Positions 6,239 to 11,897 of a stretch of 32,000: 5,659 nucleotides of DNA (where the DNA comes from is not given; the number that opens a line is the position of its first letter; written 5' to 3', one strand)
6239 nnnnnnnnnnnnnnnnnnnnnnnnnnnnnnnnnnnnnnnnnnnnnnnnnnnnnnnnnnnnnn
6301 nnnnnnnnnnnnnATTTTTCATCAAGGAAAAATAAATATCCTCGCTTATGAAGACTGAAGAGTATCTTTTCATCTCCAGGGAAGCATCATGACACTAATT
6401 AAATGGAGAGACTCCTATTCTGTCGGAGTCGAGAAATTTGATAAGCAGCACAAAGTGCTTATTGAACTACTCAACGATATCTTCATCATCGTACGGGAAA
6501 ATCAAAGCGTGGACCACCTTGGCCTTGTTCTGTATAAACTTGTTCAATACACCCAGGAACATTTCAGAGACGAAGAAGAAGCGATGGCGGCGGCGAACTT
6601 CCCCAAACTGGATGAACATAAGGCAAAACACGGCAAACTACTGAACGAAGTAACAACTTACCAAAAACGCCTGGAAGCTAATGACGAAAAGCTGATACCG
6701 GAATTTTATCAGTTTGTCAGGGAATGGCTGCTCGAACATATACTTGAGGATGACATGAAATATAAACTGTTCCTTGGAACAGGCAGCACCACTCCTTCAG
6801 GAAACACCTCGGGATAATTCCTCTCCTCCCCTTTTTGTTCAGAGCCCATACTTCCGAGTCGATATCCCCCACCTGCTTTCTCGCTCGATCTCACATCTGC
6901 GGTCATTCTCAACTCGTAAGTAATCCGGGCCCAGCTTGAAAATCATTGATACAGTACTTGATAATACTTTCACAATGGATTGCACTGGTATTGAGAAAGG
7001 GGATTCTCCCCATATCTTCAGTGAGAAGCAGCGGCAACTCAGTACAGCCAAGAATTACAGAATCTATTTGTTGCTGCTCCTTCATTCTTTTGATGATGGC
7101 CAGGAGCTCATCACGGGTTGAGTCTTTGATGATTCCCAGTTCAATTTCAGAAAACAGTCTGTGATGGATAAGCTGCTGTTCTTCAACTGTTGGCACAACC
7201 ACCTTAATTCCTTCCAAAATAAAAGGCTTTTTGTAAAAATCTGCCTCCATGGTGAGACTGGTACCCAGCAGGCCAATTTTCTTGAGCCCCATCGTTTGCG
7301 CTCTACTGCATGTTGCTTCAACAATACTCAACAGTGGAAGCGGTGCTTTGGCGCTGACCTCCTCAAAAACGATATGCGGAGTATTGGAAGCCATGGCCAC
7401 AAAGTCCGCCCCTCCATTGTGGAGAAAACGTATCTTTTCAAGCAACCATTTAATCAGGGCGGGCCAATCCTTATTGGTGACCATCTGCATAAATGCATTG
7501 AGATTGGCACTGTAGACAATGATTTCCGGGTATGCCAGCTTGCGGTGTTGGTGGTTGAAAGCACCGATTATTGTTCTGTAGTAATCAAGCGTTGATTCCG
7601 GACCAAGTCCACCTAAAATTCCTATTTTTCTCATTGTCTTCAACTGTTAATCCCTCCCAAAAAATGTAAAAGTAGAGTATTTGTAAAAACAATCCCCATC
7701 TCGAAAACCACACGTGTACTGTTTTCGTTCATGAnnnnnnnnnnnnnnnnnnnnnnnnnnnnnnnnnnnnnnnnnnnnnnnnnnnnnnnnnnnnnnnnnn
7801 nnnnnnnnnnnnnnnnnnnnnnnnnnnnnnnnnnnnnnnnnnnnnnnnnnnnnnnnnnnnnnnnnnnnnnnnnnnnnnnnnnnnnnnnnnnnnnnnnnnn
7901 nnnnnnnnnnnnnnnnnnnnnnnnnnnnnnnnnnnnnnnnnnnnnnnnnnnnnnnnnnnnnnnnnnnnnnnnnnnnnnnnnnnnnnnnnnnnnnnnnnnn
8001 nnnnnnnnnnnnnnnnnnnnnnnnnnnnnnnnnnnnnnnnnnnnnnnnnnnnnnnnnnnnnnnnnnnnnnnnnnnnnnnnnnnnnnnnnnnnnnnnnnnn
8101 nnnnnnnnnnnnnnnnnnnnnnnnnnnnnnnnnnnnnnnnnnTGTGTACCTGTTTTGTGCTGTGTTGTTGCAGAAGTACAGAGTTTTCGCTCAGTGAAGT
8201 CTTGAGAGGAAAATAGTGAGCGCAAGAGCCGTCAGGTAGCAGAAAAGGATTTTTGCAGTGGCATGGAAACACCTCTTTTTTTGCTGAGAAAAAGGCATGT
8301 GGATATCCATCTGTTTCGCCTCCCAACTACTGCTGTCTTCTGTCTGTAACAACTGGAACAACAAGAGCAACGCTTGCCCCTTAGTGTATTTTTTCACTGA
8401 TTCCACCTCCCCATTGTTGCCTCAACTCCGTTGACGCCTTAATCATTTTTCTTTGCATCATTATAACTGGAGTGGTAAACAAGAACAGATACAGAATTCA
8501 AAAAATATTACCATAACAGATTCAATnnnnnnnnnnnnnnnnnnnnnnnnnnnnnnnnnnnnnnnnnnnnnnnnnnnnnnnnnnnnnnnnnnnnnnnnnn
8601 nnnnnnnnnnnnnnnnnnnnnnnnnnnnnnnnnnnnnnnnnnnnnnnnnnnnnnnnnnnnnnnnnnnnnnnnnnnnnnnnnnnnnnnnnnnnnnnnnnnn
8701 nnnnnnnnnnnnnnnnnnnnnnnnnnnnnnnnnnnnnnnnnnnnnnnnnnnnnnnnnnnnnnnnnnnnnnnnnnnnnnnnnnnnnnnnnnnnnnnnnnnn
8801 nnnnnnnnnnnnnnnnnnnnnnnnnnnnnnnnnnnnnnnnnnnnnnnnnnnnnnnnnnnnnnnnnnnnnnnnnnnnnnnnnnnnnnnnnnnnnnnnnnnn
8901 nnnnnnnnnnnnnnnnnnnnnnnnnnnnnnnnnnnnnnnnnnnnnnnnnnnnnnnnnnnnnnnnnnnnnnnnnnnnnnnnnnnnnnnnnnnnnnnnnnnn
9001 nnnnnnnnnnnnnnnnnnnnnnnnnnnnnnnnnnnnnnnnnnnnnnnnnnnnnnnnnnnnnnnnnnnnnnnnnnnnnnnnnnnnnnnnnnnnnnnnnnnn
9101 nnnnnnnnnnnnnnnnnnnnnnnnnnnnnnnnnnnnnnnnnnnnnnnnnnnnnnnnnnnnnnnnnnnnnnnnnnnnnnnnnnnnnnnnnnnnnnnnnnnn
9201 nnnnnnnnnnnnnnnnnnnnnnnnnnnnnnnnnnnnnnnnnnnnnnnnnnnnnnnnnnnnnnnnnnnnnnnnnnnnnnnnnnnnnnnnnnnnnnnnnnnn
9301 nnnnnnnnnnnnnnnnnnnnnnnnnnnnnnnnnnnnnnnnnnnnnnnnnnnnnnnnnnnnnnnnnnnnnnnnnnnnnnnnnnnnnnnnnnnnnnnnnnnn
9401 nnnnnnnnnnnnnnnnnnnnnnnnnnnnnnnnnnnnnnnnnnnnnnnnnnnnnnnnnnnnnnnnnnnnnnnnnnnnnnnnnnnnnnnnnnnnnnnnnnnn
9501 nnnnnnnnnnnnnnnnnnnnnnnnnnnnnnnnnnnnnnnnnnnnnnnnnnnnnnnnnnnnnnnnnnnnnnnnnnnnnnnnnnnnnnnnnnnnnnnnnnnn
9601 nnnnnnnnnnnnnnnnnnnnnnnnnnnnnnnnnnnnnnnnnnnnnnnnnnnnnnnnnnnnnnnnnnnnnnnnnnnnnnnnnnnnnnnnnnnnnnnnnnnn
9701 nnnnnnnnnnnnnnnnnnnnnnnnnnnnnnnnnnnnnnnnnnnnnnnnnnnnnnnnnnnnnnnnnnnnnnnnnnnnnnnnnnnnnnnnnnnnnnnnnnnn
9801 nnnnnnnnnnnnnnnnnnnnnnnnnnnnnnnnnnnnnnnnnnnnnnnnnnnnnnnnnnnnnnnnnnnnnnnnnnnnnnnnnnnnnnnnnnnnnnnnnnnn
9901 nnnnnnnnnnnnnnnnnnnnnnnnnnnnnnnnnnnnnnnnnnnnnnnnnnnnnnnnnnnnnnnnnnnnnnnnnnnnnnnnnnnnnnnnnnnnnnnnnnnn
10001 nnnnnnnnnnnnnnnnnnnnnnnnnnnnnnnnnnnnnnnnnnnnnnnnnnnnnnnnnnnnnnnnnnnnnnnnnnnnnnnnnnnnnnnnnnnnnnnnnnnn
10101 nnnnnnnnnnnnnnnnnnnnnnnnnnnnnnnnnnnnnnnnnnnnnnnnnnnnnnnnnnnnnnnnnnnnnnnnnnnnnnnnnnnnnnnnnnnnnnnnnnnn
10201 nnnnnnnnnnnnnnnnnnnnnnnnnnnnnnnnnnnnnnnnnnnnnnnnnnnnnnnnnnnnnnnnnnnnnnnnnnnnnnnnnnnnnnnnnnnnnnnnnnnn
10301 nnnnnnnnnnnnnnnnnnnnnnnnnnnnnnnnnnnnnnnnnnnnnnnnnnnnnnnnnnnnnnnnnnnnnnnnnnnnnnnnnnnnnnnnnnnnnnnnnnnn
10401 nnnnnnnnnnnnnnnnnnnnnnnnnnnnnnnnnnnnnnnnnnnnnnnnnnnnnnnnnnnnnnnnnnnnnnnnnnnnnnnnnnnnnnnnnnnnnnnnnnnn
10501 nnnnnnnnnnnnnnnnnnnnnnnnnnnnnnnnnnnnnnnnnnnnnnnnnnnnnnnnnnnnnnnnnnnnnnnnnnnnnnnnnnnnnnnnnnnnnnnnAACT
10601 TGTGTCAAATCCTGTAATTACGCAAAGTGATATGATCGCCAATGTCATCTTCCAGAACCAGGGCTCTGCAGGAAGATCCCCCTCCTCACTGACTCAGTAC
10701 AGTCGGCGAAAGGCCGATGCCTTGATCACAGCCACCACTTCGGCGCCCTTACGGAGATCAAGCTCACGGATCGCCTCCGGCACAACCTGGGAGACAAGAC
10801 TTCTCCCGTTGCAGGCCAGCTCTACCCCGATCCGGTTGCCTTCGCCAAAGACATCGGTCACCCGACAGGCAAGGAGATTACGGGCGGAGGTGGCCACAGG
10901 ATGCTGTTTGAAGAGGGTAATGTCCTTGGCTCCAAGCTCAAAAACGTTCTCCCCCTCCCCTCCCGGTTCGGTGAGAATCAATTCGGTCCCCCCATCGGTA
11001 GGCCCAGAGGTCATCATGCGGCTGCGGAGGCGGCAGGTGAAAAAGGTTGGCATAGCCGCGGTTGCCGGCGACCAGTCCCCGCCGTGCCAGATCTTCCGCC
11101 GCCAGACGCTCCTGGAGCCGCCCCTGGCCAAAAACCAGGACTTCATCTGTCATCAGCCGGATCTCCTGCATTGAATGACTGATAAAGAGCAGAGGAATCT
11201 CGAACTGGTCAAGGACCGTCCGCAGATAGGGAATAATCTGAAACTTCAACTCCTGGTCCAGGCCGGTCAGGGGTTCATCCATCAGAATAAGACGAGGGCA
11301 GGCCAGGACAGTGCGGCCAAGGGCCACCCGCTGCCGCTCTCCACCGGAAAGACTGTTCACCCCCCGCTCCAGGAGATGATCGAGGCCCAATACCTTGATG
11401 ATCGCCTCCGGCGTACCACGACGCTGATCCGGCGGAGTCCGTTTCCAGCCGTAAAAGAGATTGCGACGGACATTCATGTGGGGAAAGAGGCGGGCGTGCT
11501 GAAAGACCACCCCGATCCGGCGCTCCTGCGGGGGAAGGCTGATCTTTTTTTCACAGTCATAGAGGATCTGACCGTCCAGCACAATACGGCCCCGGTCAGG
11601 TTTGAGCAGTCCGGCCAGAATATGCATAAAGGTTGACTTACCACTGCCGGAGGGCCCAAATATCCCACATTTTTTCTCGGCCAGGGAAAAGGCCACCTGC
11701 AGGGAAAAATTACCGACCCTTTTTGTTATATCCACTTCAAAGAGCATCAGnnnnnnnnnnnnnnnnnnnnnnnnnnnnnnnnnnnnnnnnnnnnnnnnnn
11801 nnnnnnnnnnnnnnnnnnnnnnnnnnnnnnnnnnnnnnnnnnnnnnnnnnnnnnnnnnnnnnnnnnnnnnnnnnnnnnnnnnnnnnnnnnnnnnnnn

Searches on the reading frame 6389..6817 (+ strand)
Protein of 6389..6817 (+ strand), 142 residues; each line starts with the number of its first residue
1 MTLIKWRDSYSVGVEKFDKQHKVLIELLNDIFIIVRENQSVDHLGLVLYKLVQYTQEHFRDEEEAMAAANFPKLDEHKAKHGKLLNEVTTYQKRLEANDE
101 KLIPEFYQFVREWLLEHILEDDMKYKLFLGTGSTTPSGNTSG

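Call 72: search_protein_families(library=pfam, proteins=[window:6389-6817:+], max_evalue=0.001)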
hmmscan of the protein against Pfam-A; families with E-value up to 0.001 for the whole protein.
window:6389-6817:+ (142 aa): 1 family
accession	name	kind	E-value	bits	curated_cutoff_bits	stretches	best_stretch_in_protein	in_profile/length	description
PF01814.28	Hemerythrin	-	8.4e-11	42.9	25.3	1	13-125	2-123/127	Hemerythrin HHE cation binding domain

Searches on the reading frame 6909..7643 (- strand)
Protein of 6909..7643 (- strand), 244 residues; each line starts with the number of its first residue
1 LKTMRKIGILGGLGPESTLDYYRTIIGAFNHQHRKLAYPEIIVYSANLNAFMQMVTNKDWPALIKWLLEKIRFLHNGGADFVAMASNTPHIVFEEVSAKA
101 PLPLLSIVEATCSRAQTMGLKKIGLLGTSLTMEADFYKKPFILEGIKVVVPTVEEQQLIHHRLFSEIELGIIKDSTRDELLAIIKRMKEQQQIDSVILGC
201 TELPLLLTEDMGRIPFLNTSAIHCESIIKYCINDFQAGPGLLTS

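Call 72: search_protein_families(library=pfam, proteins=[window:6909-7643:-], max_evalue=0.001)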
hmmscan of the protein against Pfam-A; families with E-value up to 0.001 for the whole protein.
window:6909-7643:- (244 aa): 1 family
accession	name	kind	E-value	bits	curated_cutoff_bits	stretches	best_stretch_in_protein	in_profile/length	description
PF01177.27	Asp_Glu_race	-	9.1e-39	133.9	31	1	10-225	1-209/211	Asp/Glu/Hydantoin racemase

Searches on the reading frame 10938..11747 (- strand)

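Call 10: search_protein_families(library=pfam, proteins=[window:10938-11747:-], max_evalue=0.001)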
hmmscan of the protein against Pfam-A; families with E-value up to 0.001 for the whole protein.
window:10938-11747:- (269 aa): 3 families
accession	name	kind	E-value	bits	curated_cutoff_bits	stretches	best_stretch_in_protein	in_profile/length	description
PF00005.33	ABC_tran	-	7.3e-30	104.8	25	1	24-160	11-136/137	ABC transporter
PF01935.23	DUF87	-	0.00061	20.4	23.2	1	21-57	20-58/220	Helicase HerA, central domain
PF13555.12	AAA_29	-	0.0009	19.4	27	0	20-52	19-50/61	P-loop containing region of AAA domain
